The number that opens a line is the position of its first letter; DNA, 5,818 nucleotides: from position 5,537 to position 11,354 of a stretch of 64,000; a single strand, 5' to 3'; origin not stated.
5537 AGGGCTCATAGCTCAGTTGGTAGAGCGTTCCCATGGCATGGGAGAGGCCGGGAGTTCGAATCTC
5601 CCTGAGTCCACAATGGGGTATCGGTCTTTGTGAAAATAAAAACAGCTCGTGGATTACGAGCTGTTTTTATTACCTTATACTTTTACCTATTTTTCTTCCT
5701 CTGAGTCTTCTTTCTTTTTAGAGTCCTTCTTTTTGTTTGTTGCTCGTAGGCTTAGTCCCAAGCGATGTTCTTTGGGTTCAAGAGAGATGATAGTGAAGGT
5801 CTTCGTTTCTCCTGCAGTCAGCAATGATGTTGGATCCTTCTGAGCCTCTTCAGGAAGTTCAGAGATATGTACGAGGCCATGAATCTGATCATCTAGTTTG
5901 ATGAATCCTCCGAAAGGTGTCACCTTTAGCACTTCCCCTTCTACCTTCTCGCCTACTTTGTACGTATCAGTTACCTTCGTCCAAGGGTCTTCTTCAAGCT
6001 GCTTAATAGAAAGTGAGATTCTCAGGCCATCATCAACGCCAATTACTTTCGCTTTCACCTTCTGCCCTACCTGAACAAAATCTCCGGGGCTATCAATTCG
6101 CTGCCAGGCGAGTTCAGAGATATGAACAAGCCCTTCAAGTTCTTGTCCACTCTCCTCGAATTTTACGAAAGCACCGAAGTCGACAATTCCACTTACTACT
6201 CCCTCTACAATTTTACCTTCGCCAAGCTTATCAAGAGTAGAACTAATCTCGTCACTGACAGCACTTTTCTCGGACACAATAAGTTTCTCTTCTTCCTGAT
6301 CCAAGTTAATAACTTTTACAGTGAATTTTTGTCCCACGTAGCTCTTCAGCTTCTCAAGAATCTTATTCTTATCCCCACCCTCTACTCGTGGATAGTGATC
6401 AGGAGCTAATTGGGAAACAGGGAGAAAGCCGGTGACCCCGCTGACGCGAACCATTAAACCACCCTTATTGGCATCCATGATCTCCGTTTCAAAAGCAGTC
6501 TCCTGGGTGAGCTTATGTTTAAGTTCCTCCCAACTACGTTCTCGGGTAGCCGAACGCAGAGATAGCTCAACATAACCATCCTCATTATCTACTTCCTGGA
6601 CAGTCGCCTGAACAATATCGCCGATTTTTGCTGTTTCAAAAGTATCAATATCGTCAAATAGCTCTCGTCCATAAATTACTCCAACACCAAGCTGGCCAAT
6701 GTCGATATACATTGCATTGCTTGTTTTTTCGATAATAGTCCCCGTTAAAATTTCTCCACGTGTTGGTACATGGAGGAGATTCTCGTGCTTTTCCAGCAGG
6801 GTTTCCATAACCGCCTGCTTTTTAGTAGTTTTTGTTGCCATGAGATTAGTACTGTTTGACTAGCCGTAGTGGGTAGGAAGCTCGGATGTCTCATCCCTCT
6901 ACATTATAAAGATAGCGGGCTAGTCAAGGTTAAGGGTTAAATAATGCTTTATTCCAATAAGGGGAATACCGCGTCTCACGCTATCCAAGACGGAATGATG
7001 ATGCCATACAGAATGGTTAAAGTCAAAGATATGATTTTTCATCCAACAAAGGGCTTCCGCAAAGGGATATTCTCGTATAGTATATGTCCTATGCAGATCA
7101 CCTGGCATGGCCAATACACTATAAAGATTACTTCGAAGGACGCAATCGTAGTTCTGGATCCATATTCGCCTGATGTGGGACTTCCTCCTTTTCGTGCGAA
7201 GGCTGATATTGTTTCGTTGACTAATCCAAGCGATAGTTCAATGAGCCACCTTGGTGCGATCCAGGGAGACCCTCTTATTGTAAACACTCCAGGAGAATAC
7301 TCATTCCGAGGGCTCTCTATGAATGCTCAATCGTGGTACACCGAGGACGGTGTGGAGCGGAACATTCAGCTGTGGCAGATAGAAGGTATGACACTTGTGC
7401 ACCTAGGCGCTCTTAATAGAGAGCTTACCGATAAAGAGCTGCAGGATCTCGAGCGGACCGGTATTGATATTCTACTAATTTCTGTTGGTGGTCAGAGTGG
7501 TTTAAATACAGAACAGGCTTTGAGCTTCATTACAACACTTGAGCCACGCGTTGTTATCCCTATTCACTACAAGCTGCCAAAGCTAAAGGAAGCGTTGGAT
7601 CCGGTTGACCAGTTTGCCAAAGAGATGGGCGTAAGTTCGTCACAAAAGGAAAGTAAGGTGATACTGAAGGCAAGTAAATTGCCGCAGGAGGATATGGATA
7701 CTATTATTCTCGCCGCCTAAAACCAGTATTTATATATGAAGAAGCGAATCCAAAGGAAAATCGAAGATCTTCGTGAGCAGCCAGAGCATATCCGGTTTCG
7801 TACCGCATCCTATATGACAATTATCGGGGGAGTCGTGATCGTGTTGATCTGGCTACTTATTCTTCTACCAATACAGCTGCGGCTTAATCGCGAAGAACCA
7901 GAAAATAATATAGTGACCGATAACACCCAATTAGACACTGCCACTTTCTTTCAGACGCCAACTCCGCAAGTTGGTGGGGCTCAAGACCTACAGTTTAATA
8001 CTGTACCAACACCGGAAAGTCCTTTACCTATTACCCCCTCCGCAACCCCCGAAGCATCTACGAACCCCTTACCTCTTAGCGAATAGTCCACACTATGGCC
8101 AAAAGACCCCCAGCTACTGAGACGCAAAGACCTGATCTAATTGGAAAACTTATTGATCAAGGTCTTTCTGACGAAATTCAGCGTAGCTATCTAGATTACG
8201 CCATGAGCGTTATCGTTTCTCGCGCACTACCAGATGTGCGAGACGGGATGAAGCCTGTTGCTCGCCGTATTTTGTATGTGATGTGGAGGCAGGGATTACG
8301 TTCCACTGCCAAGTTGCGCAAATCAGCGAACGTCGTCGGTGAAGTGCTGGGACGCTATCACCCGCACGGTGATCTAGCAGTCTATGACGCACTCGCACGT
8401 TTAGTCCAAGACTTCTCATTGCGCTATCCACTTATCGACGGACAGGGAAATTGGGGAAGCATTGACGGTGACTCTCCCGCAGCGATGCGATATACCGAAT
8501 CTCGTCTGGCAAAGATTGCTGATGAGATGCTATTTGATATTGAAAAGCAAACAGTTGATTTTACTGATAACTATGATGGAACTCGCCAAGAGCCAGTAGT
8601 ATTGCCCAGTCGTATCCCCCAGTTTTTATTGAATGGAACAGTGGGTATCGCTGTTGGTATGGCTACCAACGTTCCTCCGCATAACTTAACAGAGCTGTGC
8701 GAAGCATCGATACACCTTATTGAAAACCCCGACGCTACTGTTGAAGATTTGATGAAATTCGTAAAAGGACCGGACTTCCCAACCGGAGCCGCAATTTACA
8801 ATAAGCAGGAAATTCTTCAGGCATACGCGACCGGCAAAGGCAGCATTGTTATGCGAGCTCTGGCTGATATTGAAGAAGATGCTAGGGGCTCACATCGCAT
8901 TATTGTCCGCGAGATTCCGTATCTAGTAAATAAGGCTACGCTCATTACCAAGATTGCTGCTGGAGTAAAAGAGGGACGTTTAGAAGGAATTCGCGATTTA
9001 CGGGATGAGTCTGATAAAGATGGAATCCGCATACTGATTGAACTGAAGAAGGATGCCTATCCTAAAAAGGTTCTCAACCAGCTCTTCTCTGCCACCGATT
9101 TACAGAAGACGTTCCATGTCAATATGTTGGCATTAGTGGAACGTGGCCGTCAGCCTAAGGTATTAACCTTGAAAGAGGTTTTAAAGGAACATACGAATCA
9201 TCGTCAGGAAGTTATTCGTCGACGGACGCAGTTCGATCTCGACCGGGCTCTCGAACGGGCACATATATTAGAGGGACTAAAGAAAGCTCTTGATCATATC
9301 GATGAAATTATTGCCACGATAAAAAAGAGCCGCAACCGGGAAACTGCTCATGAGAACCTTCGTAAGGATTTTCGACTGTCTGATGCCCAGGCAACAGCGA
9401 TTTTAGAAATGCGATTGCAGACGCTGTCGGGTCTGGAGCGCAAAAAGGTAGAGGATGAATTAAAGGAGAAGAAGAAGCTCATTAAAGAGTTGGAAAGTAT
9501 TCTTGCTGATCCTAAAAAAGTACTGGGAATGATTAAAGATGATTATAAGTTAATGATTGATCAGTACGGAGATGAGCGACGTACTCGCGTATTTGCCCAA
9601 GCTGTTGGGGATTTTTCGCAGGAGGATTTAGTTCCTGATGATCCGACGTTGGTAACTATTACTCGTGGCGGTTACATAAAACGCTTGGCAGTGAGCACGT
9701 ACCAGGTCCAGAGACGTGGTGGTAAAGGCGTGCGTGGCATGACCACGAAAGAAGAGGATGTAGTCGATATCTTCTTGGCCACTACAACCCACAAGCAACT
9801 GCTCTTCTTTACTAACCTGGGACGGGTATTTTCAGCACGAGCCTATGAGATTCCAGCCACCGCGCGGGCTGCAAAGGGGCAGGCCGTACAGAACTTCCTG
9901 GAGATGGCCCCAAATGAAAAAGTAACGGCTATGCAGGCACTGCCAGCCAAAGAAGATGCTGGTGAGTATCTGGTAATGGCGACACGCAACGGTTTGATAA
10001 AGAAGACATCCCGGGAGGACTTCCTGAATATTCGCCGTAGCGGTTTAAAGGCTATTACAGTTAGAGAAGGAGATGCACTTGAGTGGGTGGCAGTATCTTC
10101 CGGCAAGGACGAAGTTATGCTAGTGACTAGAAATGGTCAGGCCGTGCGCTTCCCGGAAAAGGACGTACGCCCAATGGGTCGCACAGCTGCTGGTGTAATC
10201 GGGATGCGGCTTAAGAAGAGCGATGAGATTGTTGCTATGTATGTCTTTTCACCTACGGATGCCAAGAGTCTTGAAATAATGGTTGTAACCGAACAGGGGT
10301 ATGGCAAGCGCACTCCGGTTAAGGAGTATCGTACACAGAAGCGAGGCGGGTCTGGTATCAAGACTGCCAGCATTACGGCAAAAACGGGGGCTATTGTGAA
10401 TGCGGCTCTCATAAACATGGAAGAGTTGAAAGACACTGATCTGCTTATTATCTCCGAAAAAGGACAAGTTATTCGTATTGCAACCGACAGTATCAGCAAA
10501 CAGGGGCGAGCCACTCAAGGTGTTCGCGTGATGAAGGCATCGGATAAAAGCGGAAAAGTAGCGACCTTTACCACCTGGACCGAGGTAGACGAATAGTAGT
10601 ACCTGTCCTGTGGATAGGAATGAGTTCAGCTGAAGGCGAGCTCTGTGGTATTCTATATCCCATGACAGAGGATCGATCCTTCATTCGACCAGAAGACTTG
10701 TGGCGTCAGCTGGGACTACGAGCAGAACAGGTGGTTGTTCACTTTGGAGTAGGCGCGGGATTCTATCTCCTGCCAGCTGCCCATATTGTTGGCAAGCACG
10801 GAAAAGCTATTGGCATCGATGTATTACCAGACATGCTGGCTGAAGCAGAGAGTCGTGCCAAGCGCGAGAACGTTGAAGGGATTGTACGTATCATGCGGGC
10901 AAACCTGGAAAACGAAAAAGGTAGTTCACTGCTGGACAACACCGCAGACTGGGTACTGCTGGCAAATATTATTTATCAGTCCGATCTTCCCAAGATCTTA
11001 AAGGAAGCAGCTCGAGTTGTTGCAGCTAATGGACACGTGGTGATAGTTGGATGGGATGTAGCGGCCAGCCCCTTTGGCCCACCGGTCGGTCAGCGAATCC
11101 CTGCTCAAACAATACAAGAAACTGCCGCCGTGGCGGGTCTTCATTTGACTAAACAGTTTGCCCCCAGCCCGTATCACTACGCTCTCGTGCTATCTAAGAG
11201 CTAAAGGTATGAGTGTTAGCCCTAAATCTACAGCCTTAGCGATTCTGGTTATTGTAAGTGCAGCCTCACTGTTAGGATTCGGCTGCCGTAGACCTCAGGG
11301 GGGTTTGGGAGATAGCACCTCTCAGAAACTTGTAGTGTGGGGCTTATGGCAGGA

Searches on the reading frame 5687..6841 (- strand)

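Call 6: search_protein_families(library=pfam, proteins=[window:5687-6841:-], max_evalue=0.001)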
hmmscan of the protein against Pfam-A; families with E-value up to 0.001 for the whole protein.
window:5687-6841:- (384 aa): 6 families
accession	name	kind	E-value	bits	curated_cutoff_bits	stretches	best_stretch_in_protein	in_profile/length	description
PF00575.29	S1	-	3.5e-48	162.3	22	4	206-280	2-74/74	S1 RNA binding domain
PF23459.1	S1_RRP5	-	5.8e-16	59.3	27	1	295-365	2-72/72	RRP5 S1 domain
PF21710.3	Spt6_S1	-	2.1e-06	28.4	27.5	0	66-97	57-88/91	Spt6, S1/OB domain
PF21543.3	CvfB_2nd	-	2.2e-05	24.8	27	0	258-280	53-75/76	Virulence regulatory factor CvfB, second domain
PF13509.12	S1_2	-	4.1e-05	24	21.8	0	297-334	2-39/61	S1 domain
PF24685.1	OB_RRP5_4th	-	0.00055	20.3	31.5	0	222-269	24-71/92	RRP5 OB-fold domain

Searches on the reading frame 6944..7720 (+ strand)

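Call 6: search_protein_families(library=pfam, proteins=[window:6944-7720:+], max_evalue=0.001)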
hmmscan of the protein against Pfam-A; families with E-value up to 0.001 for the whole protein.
window:6944-7720:+ (258 aa): 1 family
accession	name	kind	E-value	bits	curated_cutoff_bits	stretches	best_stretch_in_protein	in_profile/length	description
PF13483.12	Lactamase_B_3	-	3.3e-24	86.1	24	1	51-208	1-160/160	Beta-lactamase superfamily domain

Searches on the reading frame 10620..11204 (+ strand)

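Call 6: search_protein_families(library=pfam, proteins=[window:10620-11204:+], max_evalue=0.001)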
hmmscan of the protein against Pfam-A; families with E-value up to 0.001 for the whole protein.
window:10620-11204:+ (194 aa): 6 families
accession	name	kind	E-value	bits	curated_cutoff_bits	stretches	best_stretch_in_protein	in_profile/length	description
PF13847.12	Methyltransf_31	-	9.7e-12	45.2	27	1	37-146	5-113/145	Methyltransferase domain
PF08241.18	Methyltransf_11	-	5.3e-11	43.5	21.2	1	41-142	2-95/95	Methyltransferase domain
PF13649.12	Methyltransf_25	-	5.8e-11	43.4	27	1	39-138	1-97/97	Methyltransferase domain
PF01209.24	Ubie_methyltran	-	3.3e-07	30.3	20.1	1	35-143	47-152/233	ubiE/COQ5 methyltransferase family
PF08242.18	Methyltransf_12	-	9.4e-05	23.5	30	1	41-140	2-98/98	Methyltransferase domain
PF01135.25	PCMT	-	0.00039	20.7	20.3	1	31-87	69-125/210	Protein-L-isoaspartate(D-aspartate) O-methyltransferase (PCMT)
